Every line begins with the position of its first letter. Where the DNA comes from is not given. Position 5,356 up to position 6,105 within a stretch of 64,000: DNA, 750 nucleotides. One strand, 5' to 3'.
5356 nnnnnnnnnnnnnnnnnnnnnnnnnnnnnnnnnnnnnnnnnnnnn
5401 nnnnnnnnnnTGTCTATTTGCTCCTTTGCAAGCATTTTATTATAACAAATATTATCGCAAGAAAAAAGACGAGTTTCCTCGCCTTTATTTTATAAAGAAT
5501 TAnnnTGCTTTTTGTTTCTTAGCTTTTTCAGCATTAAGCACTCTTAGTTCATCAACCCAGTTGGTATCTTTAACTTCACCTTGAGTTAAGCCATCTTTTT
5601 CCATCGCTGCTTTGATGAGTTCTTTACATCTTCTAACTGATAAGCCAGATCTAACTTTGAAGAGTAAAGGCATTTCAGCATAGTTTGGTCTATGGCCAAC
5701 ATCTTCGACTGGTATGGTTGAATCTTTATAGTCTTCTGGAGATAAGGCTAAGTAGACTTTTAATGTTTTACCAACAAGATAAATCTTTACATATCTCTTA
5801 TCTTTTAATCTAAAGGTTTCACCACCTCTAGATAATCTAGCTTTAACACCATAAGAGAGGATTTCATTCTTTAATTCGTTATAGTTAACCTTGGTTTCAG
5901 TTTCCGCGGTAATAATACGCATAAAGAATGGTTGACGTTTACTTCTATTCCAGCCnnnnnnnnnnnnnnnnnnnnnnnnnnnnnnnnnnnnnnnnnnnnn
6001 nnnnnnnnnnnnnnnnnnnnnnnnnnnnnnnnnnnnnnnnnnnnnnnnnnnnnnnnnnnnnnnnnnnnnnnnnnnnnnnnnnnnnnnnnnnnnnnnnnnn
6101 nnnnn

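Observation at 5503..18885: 3999-aa collagen-like/BspA-LRR surface protein co-transcribed with a dedicated membrane protein.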

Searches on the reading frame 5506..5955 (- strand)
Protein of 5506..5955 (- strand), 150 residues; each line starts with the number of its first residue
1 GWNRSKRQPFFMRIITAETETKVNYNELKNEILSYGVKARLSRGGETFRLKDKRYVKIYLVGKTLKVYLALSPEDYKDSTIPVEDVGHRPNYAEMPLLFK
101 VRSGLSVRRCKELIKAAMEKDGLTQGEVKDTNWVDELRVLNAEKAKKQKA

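Call 21: find_homologous_proteins(query=A2, max_evalue=0.001)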
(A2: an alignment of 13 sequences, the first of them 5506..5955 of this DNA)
Query A2 (13 sequences) (150 aa, profile of the alignment): 96 proteins with E <= 0.001 among 7436 candidates.
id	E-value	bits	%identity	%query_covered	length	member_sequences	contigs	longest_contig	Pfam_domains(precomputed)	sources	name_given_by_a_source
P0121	7.7e-69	248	56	95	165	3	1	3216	-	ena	-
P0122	1.6e-68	247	60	95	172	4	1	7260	-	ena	-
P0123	2.5e-68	246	61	88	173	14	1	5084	-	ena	-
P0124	3.9e-68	246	61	88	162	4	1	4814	-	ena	-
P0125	4.4e-68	245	57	98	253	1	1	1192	-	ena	-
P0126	8.6e-68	244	57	95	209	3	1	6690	-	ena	-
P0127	2.4e-67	243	56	95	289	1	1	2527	-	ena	-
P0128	4.3e-67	242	57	87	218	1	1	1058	-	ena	-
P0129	7.6e-67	241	56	88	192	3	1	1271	-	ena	-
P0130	9.1e-67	241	54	95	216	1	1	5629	-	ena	-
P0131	1.1e-66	241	62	89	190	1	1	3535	-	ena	-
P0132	2.1e-66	240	61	88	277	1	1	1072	-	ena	-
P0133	2.6e-65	236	55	95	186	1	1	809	-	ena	-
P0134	2.6e-65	236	57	88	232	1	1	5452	-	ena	-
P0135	2.3e-64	233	61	88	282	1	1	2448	-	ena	-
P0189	3.0e-34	135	43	77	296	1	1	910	PF00828.26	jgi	jgi:ribosomal protein L18E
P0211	2.4e-21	94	32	88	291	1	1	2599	PF00828.26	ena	-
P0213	6.1e-16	76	38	49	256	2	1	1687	PF00828.26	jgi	jgi:hypothetical protein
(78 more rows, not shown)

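Call 34: predict_structure(alignment_id=A3)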
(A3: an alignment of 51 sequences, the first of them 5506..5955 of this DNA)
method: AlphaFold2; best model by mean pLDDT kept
length: 150 residues; sequences in the alignment: 51
mean_pLDDT: 94.8   pTM: 0.88
mean pLDDT of the five models: 94.8, 94.3, 94.3, 93.9, 93.7
residues with pLDDT >= 90: 140; 70-90: 4; 50-70: 3; < 50: 3
segments of 3 or more residues with pLDDT < 50: 1-3
pLDDT, mean of each block of 10 residues (from residue 1): 67 97 99 98 96 97 97 96 97 97 98 98 97 97 90
secondary structure, 60 per line:
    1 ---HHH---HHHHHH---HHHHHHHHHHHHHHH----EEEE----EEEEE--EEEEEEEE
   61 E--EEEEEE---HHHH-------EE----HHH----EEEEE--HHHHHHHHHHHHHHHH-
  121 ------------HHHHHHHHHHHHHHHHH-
elements in order: H10-15 H19-33 E38-41 E46-50 E53-61 E64-69 H73-76 E97-101 H104-119 H133-149
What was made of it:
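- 5506..5952 (-): CTD coding region, residues 306-454. The AF2 model has pLDDT 94.8 and pTM 0.88 (call 34).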

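Call 38: fold_search(model_id=the predicted structure, library=pdb)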
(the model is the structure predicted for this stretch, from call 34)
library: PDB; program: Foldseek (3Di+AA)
matches with E <= 10: 400; with E <= 0.001: 0
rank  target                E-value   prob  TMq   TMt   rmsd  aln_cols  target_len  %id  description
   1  2fki_MODEL_1_A        1.1e-02  1.00  0.47  0.58   4.5       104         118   14  NMR Structure of Protein yjbR from Escherichia coli; Northeast Structural Genomics Consortium Target ER226 (released 2006-02-28)
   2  2od0_A                2.1e-02  0.96  0.36  0.47   5.8       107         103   17  The crystal structure of gene product VP1028 from Vibrio parahaemolyticus (released 2007-01-23)
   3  2od0_B                1.2e-01  0.63  0.32  0.41   6.2       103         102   17  The crystal structure of gene product VP1028 from Vibrio parahaemolyticus (released 2007-01-23)
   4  9t2w_A                1.5e-01  0.93  0.48  0.56   4.2       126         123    9  YdhG-like domain-containing protein (Frataxin) from Listeria monocytogenes (released 2025-11-19)
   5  4khb_A                1.7e-01  0.12  0.21  0.26  13.1       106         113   11  Structure of the Spt16D Pob3N heterodimer (released 2013-05-29)
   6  6pk1_A                3.6e-01  0.35  0.35  0.16   8.4       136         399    8  Alanine-glyoxylate aminotransferase 1 (AGT1) from Arabidopsis thaliana in presence of serine (released 2019-10-23)
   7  2oc6_A                4.3e-01  0.54  0.42  0.49   7.9       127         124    9  Crystal structure of a protein from the duf1801 family (ydhg, bsu05750) from bacillus subtilis at 1.75 A resolution (released 2007-01-16)
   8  9t2w_B                4.6e-01  0.72  0.47  0.56   4.2       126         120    8  YdhG-like domain-containing protein (Frataxin) from Listeria monocytogenes (released 2025-11-19)
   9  3h9x_A                4.6e-01  0.69  0.42  0.51   5.2       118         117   15  Crystal Structure of the PSPTO_3016 protein from Pseudomonas syringae, Northeast Structural Genomics Consortium Target (released 2009-05-19)
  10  2ehb_D                4.6e-01  0.14  0.21  0.24  14.6       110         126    9  The structure of the C-terminal domain of the protein kinase AtSOS2 bound to the calcium sensor AtSOS3 (released 2007-09-25)
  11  7n9i                  4.8e-01  0.30  0.23  0.26   6.0        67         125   18  1.4A Structure of Drosophila melanogaster Frataxin (released 2022-06-22)
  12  2xga_B                6.5e-01  0.21  0.30  0.34   9.2       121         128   14  MTSL spin-labelled Shigella Flexneri Spa15 (released 2010-12-01)
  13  2xga_A                6.5e-01  0.16  0.27  0.31   9.3       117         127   13  MTSL spin-labelled Shigella Flexneri Spa15 (released 2010-12-01)
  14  2z20_A                6.9e-01  0.25  0.33  0.15   4.6       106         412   12  Crystal structure of LL-Diaminopimelate Aminotransferase from Arabidopsis thaliana (released 2007-07-17)
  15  6a28_B                6.9e-01  0.08  0.20  0.15  11.2       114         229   16  Crystal structure of PprA W183R mutant form 2 (released 2018-12-26)
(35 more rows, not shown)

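Call 39: search_solved_structures(query=A2, max_evalue=1)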
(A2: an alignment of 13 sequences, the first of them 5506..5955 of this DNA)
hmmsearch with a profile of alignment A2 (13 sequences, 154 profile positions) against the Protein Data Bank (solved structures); distinct sequences matched with E-value up to 1: 5.
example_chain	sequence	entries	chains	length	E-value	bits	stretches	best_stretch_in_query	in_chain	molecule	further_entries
6xrj_B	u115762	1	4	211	0.36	13.3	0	39-70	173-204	DH717.1 light chain Fab fragment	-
5ukq_L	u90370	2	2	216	0.45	13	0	39-70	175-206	DH522.2 Fab fragment light chain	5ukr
8sgn_L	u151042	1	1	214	0.57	12.7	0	39-70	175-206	Cy651H02 Fab light chain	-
7lu9_k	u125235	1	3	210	0.95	12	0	39-70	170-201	DH851.3 light chain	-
7lu9_n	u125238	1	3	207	0.96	12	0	39-70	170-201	DH851.3 light chain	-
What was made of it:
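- Tried and rejected: A profile search of PDB sequences with the CTD returned only chance antibody hits (call 39).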

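Call 52: search_protein_representatives(alignment_id=A3)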
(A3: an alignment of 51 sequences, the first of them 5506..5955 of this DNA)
Query: 51 sequences, 232 profile positions. Proteins with E-value up to 0.001 (for the whole library): 3527; up to 1e-10: 3260; up to 1e-30: 2265. The best 150 are listed.
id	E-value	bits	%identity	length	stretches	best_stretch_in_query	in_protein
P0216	0.0e+00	1050.6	-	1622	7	22-227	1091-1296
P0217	4.2e-176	598.9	-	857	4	14-214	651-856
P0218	2.1e-169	577.0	-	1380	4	56-210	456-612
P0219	3.2e-162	553.5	-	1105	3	4-219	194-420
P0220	2.5e-160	547.3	-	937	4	14-219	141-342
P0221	1.3e-154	528.6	-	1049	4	35-214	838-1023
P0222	1.3e-149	512.3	-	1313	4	15-191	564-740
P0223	3.4e-149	510.9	-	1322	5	13-216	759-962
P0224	2.2e-148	508.2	-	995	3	19-211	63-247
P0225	2.2e-146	501.7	-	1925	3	32-230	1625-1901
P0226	3.9e-146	500.9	-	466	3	34-206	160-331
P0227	5.2e-146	500.4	-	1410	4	16-213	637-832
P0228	8.9e-146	499.7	-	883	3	18-194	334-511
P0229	2.1e-145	498.4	-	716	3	12-215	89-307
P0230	1.1e-144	496.2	-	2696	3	31-225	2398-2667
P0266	2.1e-109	380.7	-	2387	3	7-179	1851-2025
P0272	2.0e-106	370.9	-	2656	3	39-227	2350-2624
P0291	1.4e-98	345.3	-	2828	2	9-223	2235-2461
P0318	3.5e-94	330.8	-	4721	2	19-221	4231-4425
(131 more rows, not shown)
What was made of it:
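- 5506..5952 (-): The family has 3527 representatives (call 52).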

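Call 53: search_protein_families(library=pfam, proteins=[P0216, P0226, P0230, P0318], max_evalue=0.001)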
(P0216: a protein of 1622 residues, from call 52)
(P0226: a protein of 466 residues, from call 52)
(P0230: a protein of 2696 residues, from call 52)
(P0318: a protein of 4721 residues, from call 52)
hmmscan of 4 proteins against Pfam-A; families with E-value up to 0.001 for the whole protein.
P0216 (1622 aa): 2 families
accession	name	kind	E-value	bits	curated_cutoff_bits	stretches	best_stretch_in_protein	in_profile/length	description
PF09823.15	DUF2357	-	0.00039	20.2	23.3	1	73-169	97-194/251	Domain of unknown function (DUF2357)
PF07864.16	DUF1651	-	0.00088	20.1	22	0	862-903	18-58/74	Protein of unknown function (DUF1651)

P0226 (466 aa): 0 families

P0230 (2696 aa): 3 families
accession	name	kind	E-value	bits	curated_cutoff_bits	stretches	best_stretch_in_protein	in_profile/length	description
PF18889.6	Beta_helix_3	-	9.8e-16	57.9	27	1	635-657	1-20/20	Beta helix repeat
PF09479.16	Flg_new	-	1.1e-13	51.5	27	1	1393-1458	1-64/65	Listeria-Bacteroides repeat domain (List_Bact_rpt)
PF00828.25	Ribosomal_L27A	-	1.3e-08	35.6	21.5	1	2625-2692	2-71/72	Ribosomal proteins 50S-L15, 50S-L18e, 60S-L27A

P0318 (4721 aa): 5 families
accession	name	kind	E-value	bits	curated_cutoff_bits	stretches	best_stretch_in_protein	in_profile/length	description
PF18889.6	Beta_helix_3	-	6.3e-18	64.9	27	2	288-310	1-20/20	Beta helix repeat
PF09479.16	Flg_new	-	1.3e-16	60.9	27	2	468-522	2-51/65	Listeria-Bacteroides repeat domain (List_Bact_rpt)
PF00828.25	Ribosomal_L27A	-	4.5e-10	40.2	21.5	1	4649-4717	1-71/72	Ribosomal proteins 50S-L15, 50S-L18e, 60S-L27A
PF11304.13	DUF3106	-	8.3e-08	33.1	24.3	0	3738-3818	20-102/104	Protein of unknown function (DUF3106)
PF06628.17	Catalase-rel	-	1.1e-05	26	30.1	0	3175-3204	8-37/65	Catalase-related immune-responsive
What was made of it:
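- On uL15/L18e/L27A domain (PF00828) fusion subgroup of the CTD family: The fusion is seen in P0189, P0211, P0213, P0230 and P0318 (calls 21, 53).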

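Call 56: list_cluster_members(proteins=[P0230, P0318, P0216, P0225, P0266, P0291, P0272, P0218, P0219, P0226])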
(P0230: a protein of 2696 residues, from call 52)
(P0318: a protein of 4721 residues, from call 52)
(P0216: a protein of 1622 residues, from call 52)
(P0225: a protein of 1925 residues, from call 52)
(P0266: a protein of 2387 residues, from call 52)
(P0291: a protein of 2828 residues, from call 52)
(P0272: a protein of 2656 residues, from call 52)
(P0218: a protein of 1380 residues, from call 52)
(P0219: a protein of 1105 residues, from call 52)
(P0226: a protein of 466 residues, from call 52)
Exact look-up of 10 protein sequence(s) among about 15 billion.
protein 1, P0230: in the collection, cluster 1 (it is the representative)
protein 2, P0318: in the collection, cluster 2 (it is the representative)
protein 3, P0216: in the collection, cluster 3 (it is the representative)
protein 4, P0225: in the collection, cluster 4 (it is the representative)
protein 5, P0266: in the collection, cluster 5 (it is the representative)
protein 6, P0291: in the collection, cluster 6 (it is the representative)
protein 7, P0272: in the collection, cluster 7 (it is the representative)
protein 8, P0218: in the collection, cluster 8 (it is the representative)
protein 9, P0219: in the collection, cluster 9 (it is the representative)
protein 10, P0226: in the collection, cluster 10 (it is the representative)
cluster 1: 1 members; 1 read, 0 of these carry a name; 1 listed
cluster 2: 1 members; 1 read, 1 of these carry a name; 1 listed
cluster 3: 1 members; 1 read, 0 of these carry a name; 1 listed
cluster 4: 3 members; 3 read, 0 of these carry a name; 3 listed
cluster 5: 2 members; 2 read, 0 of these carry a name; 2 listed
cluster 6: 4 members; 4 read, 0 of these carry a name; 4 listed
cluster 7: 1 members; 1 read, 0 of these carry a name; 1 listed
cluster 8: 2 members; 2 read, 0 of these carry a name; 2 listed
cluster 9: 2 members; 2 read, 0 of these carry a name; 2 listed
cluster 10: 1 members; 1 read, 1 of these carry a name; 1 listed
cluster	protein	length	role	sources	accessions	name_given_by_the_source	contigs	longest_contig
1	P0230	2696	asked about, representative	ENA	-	-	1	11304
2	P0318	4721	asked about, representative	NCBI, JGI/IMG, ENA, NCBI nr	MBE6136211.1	MAG: hypothetical protein E7181_02980 [Erysipelotrichaceae bacterium] | hypothetical protein [Erysipelotrichaceae bacterium]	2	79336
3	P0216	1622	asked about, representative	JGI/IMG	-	-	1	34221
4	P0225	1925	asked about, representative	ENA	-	-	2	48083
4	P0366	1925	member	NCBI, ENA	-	-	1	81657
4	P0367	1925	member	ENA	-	-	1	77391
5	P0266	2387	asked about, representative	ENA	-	-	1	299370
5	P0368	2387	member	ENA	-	-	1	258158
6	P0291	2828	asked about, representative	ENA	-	-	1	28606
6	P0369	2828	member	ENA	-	-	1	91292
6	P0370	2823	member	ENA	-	-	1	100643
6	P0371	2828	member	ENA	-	-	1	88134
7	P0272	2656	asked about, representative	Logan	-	-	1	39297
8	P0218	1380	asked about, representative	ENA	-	-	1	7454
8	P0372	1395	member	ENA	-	-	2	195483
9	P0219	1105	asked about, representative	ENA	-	-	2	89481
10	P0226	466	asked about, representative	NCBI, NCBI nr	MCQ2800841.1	MAG: hypothetical protein MJ216_02690, partial [Bacilli bacterium] | hypothetical protein [Bacilli bacterium]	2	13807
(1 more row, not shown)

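Call 61: fold_search(model_id=the predicted structure, library=viral)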
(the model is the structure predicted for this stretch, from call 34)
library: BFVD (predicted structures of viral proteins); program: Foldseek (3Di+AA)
matches with E <= 10: 802; with E <= 0.001: 2
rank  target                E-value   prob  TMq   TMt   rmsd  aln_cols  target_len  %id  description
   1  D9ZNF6                7.9e-05  1.00  0.55  0.39   5.9       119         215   15  (no name in the UniProt tables at hand)
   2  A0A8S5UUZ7            3.2e-04  1.00  0.55  0.37   4.2       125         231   12  DUF5655 domain-containing protein [Siphoviridae sp. ctaDn21]
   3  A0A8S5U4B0            1.3e-02  1.00  0.45  0.38   6.6       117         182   14  Uncharacterized protein [Siphoviridae sp. ct6GI21]
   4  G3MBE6                1.9e-02  0.80  0.29  0.32   7.0       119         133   14  Gp76 [Bacillus phage G]
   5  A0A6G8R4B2            2.4e-02  0.91  0.32  0.46   8.0       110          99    8  (no name in the UniProt tables at hand)
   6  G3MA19                3.9e-02  0.97  0.45  0.55   4.5       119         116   11  Gp278 [Bacillus phage G]
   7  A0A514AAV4            4.9e-02  0.89  0.36  0.28   5.7       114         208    9  Uncharacterized protein [Bacillus phage Karezi]
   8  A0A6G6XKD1            6.2e-02  0.98  0.37  0.59   4.7        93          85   10  Uncharacterized protein [Gordonia phage Skog]
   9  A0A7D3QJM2            6.9e-02  0.21  0.23  0.13  17.0       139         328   14  (no name in the UniProt tables at hand)
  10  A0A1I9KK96            7.8e-02  0.96  0.37  0.58   3.6       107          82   12  Uncharacterized protein [Lactobacillus phage SA-C12]
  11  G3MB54                8.8e-02  0.90  0.43  0.46   5.5       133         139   13  Gp674 [Bacillus phage G]
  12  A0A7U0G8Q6            1.1e-01  0.90  0.37  0.58   7.7        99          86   14  (no name in the UniProt tables at hand)
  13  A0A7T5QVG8            1.2e-01  0.82  0.40  0.37   5.0       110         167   15  (no name in the UniProt tables at hand)
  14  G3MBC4                1.2e-01  0.80  0.40  0.24   5.8       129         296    8  Gp54 [Bacillus phage G]
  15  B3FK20                1.2e-01  0.72  0.36  0.43   8.2       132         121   12  Uncharacterized protein [Pseudomonas phage 201phi2-1]
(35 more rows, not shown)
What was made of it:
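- On YjbR / DUF1801-like fold: Foldseek gives E=0.011 with TMq 0.47 (PDB) and E=8e-5 with TMq 0.55 (BFVD) (calls 38, 61).
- Closest known: YjbR / DUF1801. Same: The best structural matches are 2fki (E=0.011, TMq 0.47) and a DUF5655 phage protein (E=3e-4, TMq 0.55) (calls 38, 61).
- The CTD's fold matches are weak (Foldseek E=0.011 with TM 0.47 in PDB; 8e-5 with TM 0.55 in BFVD) and point to families of unknown function (calls 38, 61).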

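Call 83: find_encoding_contigs(protein=P0318, flank=6000, max_places=1)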
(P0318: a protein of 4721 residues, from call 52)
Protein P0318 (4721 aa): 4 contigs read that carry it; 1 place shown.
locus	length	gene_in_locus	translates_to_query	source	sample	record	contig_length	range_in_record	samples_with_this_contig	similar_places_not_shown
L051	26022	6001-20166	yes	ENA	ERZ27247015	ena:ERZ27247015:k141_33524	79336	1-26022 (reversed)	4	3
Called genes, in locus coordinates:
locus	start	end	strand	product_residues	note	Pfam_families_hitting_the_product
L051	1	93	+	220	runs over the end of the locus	PF12822:ECF_trnsprt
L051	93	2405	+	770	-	PF00488:MutS_V, PF01713:Smr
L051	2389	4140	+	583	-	PF01541:GIY-YIG, PF27096:UvrC_M, PF22920:UvrC_RNaseH, PF08459:UvrC_RNaseH_dom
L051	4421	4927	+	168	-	PF18813:PBECR4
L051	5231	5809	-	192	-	PF00440:TetR_N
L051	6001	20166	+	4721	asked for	PF18889:Beta_helix_3 (faint), PF09479:Flg_new, PF06628:Catalase-rel (faint), PF11304:DUF3106 (faint), PF00828:Ribosomal_L27A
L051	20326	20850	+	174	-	-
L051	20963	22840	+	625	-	PF03572:Peptidase_S41 (weak)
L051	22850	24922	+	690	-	PF05649:Peptidase_M13_N, PF01431:Peptidase_M13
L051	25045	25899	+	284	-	PF05598:DUF772 (weak)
